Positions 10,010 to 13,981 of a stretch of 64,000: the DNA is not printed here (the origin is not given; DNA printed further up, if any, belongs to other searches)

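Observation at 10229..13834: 1201-aa secreted Amidase_2(PGRP)-subtilisin(S8)-7xFG-GAP propeller fusion protein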

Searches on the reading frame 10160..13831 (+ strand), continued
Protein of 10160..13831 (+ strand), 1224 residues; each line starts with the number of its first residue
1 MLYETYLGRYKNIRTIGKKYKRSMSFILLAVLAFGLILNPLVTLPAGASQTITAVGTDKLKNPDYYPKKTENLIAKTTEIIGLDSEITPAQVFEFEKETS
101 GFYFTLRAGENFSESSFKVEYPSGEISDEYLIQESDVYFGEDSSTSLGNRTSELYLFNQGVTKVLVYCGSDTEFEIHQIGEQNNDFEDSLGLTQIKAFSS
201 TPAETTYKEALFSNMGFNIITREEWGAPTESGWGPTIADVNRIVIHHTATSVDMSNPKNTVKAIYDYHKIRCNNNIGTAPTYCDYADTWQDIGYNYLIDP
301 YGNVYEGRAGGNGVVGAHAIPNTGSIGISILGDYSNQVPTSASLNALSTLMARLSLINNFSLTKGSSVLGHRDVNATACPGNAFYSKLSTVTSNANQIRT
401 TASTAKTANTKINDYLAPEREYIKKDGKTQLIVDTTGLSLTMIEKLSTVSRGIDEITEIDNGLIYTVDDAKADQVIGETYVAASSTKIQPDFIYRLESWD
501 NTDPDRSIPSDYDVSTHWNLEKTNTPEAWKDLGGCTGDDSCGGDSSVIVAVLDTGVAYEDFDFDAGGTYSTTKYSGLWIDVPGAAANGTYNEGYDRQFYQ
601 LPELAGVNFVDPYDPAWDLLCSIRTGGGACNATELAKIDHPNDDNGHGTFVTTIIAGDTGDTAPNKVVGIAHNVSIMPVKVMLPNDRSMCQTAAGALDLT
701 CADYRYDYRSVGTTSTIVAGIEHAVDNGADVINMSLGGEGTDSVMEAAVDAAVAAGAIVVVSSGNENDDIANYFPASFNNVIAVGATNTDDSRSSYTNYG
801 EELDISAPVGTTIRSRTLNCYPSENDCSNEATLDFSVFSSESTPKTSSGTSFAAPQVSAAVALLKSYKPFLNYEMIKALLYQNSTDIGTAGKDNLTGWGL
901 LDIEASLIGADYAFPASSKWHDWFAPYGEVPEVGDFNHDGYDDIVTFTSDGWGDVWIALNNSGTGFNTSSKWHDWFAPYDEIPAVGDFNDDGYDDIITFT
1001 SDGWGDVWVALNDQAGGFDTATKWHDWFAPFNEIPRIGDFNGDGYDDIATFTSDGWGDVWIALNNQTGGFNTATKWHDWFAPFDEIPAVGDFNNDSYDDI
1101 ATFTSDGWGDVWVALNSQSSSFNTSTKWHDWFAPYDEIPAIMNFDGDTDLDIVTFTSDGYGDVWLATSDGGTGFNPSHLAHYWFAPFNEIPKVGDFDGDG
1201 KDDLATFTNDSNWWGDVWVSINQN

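Call 9: find_homologous_proteins(query=window:10229-13831:+)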
Query window:10229-13831:+ (1201 aa): 286 proteins with E <= 0.001 among 8000 candidates; the best 120 are listed.
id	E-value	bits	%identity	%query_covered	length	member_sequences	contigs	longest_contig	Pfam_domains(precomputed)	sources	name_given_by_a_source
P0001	0.0e+0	2785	100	100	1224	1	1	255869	PF01839.30,PF13517.13,PF01510.31,PF00082.28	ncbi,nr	ncbi:S8 family serine peptidase [Candidatus Dojkabacteria bacterium]|nr:S8 family serine peptidase [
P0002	4.2e-275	934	51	73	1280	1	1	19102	PF01839.30,PF12256.15,PF13517.13,PF01510.31,PF00082.28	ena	-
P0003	5.8e-271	920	53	74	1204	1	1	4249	PF01510.31,PF00082.28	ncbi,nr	ncbi:S8 family serine peptidase, partial [Candidatus Dojkabacteria bacterium]|nr:S8 family serine pe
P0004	1.6e-263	896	49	75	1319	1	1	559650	PF01510.31,PF00082.28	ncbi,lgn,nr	ncbi:S8 family serine peptidase [Candidatus Dojkabacteria bacterium]|nr:S8 family serine peptidase [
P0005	5.0e-256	871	45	86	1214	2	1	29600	PF01839.30,PF13517.13,PF01510.31,PF00082.28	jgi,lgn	-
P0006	4.9e-240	818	49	63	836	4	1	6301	PF01510.31,PF00082.28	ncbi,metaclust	ncbi:MAG: N-acetylmuramoyl-L-alanine amidase domain protein, partial [candidate division WS6 bacteri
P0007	2.9e-225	769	40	86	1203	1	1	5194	PF01839.30,PF13517.13,PF01510.31,PF00082.28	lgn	-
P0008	2.9e-223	762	51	58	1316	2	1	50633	PF01510.31,PF09458.17,PF00082.28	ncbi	-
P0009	3.3e-223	762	46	73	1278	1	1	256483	PF01510.31,PF00082.28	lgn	-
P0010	3.2e-207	709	42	72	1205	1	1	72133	PF01839.30,PF13517.13,PF01510.31,PF00082.28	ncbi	-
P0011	3.2e-200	686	41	72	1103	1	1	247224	PF18885.7,PF01510.31,PF00082.28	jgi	-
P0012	6.3e-177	609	40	66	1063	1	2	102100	PF18885.7,PF01510.31,PF00082.28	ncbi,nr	ncbi:MAG: S8 family serine peptidase [Candidatus Dojkabacteria bacterium]|nr:S8 family serine peptid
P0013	2.8e-171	590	39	70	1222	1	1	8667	PF01510.31,PF00082.28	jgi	jgi:hypothetical protein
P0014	4.2e-166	573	37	74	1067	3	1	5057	PF18885.7,PF01510.31,PF00082.28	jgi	jgi:subtilisin family serine protease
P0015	1.8e-162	561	31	99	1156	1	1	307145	PF01839.30,PF13517.13,PF01510.31,PF00082.28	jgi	jgi:hypothetical protein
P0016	6.4e-156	539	35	97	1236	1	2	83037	PF01839.30,PF13517.13,PF01510.31,PF00082.28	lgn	-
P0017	5.5e-153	529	38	71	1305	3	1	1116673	PF01510.31,PF00082.28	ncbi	-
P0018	1.3e-147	512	37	68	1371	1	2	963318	PF01839.30,PF01833.31,PF13517.13,PF01510.31,PF00082.28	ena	-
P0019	5.8e-146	506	33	93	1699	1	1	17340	PF01839.30,PF01833.31,PF13517.13,PF01510.31,PF00082.28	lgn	-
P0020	1.6e-138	482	38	68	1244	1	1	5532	PF01839.30,PF01833.31,PF13517.13,PF01510.31,PF00082.28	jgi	-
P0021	2.2e-137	478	33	98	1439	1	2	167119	PF01839.30,PF01833.31,PF13517.13,PF01510.31,PF00082.28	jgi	-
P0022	3.5e-137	477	33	90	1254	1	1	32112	PF01839.30,PF13517.13,PF01510.31,PF00082.28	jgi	jgi:hypothetical protein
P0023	2.1e-131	458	36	71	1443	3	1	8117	PF01839.30,PF01833.31,PF13517.13,PF01510.31,PF00082.28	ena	-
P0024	6.0e-64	235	28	85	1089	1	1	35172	PF01839.30,PF13517.13,PF06569.17,PF01510.31,PF00082.28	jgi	jgi:subtilisin family serine protease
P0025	4.8e-58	215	30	66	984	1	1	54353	PF00404.25,PF01510.31,PF00082.28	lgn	-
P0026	3.2e-31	126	44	16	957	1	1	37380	PF01510.31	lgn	-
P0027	1.5e-29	121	40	18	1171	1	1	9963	PF08486.16,PF01510.31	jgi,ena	-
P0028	2.1e-29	120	34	19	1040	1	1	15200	PF08486.16,PF01510.31,PF16158.12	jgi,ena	-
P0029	3.4e-28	116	31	24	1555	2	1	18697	PF08486.16,PF01510.31,PF07705.18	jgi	-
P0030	1.5e-27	114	44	13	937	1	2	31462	PF08486.16,PF01510.31,PF07705.18,PF16158.12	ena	-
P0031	2.4e-27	113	42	14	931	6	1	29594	PF08486.16,PF01510.31,PF16158.12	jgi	-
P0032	3.7e-27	113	41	15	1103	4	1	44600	PF08486.16,PF01510.31,PF16158.12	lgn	-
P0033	4.3e-27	112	43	14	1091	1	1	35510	PF08486.16,PF01510.31,PF16158.12,PF27503.1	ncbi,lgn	-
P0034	5.3e-27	112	38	17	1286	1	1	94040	PF08486.16,PF01510.31,PF16158.12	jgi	-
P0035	6.5e-26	109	36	20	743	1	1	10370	PF01510.31,PF16158.12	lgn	-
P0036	8.0e-26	108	43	15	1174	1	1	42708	PF08310.18,PF08486.16,PF01510.31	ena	-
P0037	8.0e-26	108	42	15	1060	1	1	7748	PF08486.16,PF01510.31,PF16158.12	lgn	-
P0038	1.4e-25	107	42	13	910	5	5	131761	PF08486.16,PF01510.31,PF16158.12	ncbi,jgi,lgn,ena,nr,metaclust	ncbi:MAG: N-acetylmuramoyl-L-alanine amidase family 2 protein [Candidatus Peregrinibacteria bacteriu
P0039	1.7e-25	107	45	13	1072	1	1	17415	PF08486.16,PF01510.31,PF16158.12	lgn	-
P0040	2.4e-25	107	31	17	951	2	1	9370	PF01839.30,PF13517.13,PF01510.31,PF27503.1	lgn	-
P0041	6.5e-25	105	41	15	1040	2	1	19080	PF08486.16,PF01510.31,PF16158.12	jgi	jgi:hypothetical protein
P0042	8.3e-25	105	41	13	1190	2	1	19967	PF08486.16,PF01510.31,PF16158.12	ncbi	-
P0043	1.1e-24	104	43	13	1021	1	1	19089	PF14016.13,PF07610.18,PF08486.16,PF01510.31,PF16158.12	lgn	-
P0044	1.2e-24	104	40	16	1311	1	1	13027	PF13715.13,PF08486.16,PF01510.31,PF13620.13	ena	-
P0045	1.5e-24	104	40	14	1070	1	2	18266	PF08486.16,PF01510.31,PF16158.12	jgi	jgi:hypothetical protein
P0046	2.1e-24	104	42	13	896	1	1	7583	PF08486.16,PF01510.31,PF16158.12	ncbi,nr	ncbi:SpoIID/LytB domain-containing protein [Candidatus Peregrinibacteria bacterium]|nr:SpoIID/LytB d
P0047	2.2e-24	103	35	15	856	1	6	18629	PF01510.31,PF27503.1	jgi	jgi:hypothetical protein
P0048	2.7e-24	103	40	15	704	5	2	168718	PF01510.31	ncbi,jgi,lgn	jgi:hypothetical protein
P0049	2.8e-24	103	41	12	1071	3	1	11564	PF08486.16,PF01510.31,PF16158.12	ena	-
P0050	2.9e-24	103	40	13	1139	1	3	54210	PF08486.16,PF01510.31,PF16158.12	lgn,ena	-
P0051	5.9e-24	102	40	13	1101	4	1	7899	PF08486.16,PF01510.31,PF07705.18,PF16158.12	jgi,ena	-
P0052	9.4e-24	101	41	14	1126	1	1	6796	PF08486.16,PF01510.31,PF16158.12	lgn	-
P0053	1.0e-23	101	41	15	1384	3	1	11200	PF13715.13,PF08486.16,PF17957.8,PF01510.31,PF13620.13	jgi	jgi:hypothetical protein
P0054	1.2e-23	101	42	15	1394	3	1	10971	PF13715.13,PF08486.16,PF17957.8,PF01510.31,PF13620.13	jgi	jgi:hypothetical protein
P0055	1.2e-23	101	42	14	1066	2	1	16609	PF08486.16,PF01510.31,PF16158.12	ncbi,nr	ncbi:SpoIID/LytB domain-containing protein [Candidatus Peregrinibacteria bacterium]|nr:SpoIID/LytB d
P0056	1.4e-23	101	37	16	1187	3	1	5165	PF01510.31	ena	-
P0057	1.4e-23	101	41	15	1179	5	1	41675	PF08310.18,PF08486.16,PF01510.31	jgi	jgi:uncharacterized protein with LGFP repeats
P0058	1.9e-23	100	42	15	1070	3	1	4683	PF08486.16,PF01510.31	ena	-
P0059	2.2e-23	100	40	15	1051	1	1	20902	PF08486.16,PF01510.31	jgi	-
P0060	2.4e-23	100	40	15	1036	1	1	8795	PF08486.16,PF01510.31,PF16158.12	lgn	-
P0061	2.7e-23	100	41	13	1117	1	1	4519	PF08486.16,PF01510.31,PF16158.12,PF27503.1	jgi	jgi:hypothetical protein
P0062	3.6e-23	99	40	13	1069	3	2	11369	PF08486.16,PF01510.31,PF16158.12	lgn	-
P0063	4.0e-23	99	35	15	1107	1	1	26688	PF08486.16,PF01510.31,PF16158.12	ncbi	ncbi:MAG: N-acetylmuramoyl-L-alanine amidase [Candidatus Peregrinibacteria bacterium]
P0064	4.0e-23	99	38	15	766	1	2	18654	PF01510.31,PF16158.12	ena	-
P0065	4.3e-23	99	42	13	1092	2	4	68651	PF08486.16,PF01510.31,PF16158.12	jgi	-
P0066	5.3e-23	99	40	14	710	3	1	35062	PF01510.31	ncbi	ncbi:hypothetical protein BH24CHL1_BH24CHL1_01070 [soil metagenome]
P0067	5.9e-23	99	43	14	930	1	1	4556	PF08486.16,PF01510.31,PF07705.18,PF16158.12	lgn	-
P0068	6.6e-23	99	39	14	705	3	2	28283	PF01510.31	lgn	-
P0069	6.9e-23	99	40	13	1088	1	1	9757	PF08486.16,PF01510.31,PF16158.12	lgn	-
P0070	8.3e-23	98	41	15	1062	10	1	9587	PF08486.16,PF01510.31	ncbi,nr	ncbi:N-acetylmuramoyl-L-alanine amidase [Candidatus Parcubacteria bacterium]|nr:N-acetylmuramoyl-L-a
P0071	9.2e-23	98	40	13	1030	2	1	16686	PF08486.16,PF01510.31,PF16158.12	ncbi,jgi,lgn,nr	ncbi:MAG: SpoIID/LytB domain-containing protein [Candidatus Gracilibacteria bacterium]|jgi:peptidogl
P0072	9.9e-23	98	44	14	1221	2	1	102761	PF08486.16,PF01510.31,PF16158.12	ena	-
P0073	1.5e-22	97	41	13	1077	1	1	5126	PF08486.16,PF01510.31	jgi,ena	-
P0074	1.7e-22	97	38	14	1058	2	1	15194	PF08486.16,PF01510.31,PF16158.12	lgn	-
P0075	1.9e-22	97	31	19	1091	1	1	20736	PF08486.16,PF01510.31,PF16158.12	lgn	-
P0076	2.0e-22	97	40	13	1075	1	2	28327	PF08486.16,PF01510.31,PF16158.12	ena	-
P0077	5.4e-22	96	37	14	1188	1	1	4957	PF08486.16,PF01510.31,PF16158.12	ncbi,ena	-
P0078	5.6e-22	96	39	13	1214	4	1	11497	PF08486.16,PF01510.31,PF16158.12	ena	-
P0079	6.3e-22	95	39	13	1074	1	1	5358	PF08486.16,PF01510.31,PF16158.12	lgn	-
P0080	6.9e-22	95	35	21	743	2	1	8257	PF01510.31,PF16158.12,PF22544.3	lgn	-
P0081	8.3e-22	95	40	15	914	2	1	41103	PF08310.18,PF01510.31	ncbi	ncbi:MAG: N-acetylmuramoyl-L-alanine amidase [Thermoleophilia bacterium]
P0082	8.7e-22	95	41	13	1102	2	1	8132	PF08486.16,PF01510.31,PF16158.12,PF27503.1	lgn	-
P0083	1.4e-21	94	42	16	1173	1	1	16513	PF08486.16,PF01510.31,PF16158.12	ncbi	-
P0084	1.4e-21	94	39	12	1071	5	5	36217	PF08486.16,PF16116.11,PF01510.31,PF07705.18,PF16158.12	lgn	-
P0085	1.7e-21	94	42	13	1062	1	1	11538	PF08486.16,PF01510.31,PF16158.12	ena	-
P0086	2.5e-21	93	40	17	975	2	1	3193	PF01510.31,PF13620.13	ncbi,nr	ncbi:MAG TPA: N-acetylmuramoyl-L-alanine amidase, partial [Anaerolineae bacterium]|nr:N-acetylmuramo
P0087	2.6e-21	93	41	13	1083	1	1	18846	PF08486.16,PF01510.31,PF16158.12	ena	-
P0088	2.7e-21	93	39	13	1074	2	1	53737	PF08486.16,PF01510.31,PF07705.18,PF16158.12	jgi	jgi:hypothetical protein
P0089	3.3e-21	93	39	13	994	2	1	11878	PF08486.16,PF01510.31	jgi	jgi:hypothetical protein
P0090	3.5e-21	93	38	12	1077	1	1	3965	PF08486.16,PF01510.31,PF16158.12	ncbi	-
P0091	4.2e-21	93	38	13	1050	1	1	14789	PF08486.16,PF01510.31,PF16158.12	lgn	-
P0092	4.8e-21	92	37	15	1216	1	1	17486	PF08486.16,PF01510.31,PF16158.12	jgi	jgi:hypothetical protein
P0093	6.5e-21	92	40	13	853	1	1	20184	PF01510.31,PF16158.12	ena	-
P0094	1.0e-20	91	39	15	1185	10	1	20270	PF13715.13,PF08486.16,PF17957.8,PF01510.31,PF13620.13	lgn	-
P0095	1.2e-20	91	39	15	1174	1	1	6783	PF08486.16,PF01510.31,PF16158.12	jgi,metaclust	metaclust:\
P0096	1.2e-20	91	39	13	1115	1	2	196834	PF08486.16,PF01510.31,PF16158.12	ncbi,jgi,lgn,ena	-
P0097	1.4e-20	91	37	14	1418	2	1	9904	PF13715.13,PF08486.16,PF17957.8,PF01510.31,PF13620.13,PF17210.10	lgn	-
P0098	1.6e-20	91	33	20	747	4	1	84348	PF01510.31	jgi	jgi:hypothetical protein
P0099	1.7e-20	91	41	14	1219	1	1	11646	PF08486.16,PF01510.31,PF16158.12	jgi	jgi:hypothetical protein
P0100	1.7e-20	91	38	15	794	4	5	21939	PF01510.31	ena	-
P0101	1.9e-20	90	43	15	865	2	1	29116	PF01510.31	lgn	-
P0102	1.9e-20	90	36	15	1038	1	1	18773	PF08486.16,PF01510.31,PF07705.18,PF16158.12,PF27503.1,PF10633.16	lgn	-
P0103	2.0e-20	90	40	14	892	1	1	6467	PF17957.8,PF01510.31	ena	-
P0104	2.3e-20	90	38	15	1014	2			PF08486.16,PF01510.31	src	-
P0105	2.4e-20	90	36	17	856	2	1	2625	PF13715.13,PF00404.25,PF17957.8,PF01510.31,PF13620.13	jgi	-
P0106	2.4e-20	90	40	13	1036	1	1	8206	PF24544.2,PF08486.16,PF01510.31,PF07705.18,PF16158.12,PF27503.1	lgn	-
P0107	2.6e-20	90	41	14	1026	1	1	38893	PF07495.20,PF11797.15,PF00877.26,PF16640.12,PF01510.31,PF21190.4,PF27503.1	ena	-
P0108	2.7e-20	90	37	15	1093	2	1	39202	PF08486.16,PF01510.31,PF16158.12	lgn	-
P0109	3.3e-20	90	37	17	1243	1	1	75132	PF08486.16,PF01510.31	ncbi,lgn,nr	ncbi:MAG: N-acetylmuramoyl-L-alanine amidase [Thermoleophilia bacterium]|nr:N-acetylmuramoyl-L-alani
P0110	3.5e-20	90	36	15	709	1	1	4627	PF01510.31,PF16158.12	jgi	jgi:hypothetical protein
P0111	3.7e-20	89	42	13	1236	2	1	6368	PF08486.16,PF01510.31,PF16158.12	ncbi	-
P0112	5.3e-20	89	31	21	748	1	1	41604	PF18885.7,PF01510.31,PF24684.2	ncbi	-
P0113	5.3e-20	89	39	14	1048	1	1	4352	PF08486.16,PF01510.31,PF16158.12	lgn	-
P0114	5.5e-20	89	41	14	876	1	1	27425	PF17957.8,PF01510.31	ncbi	-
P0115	6.0e-20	89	42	14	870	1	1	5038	PF17957.8,PF01510.31,PF07705.18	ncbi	-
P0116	6.5e-20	89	37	16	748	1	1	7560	PF13517.13,PF01510.31,PF27503.1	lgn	-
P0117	7.5e-20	88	38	13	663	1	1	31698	PF01510.31,PF16158.12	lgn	-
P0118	7.9e-20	88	32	18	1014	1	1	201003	PF01839.30,PF13517.13,PF01510.31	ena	-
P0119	8.9e-20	88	41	14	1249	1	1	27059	PF17957.8,PF02638.22,PF01510.31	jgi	jgi:uncharacterized lipoprotein YddW (UPF0748 family)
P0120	1.1e-19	88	36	16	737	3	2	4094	PF01510.31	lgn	-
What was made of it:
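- On Dojkabacteria N-domain–Amidase_2–pro–S8 family (unnamed): Where a source gives a name, it is Dojkabacteria or WS6 (call 9).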
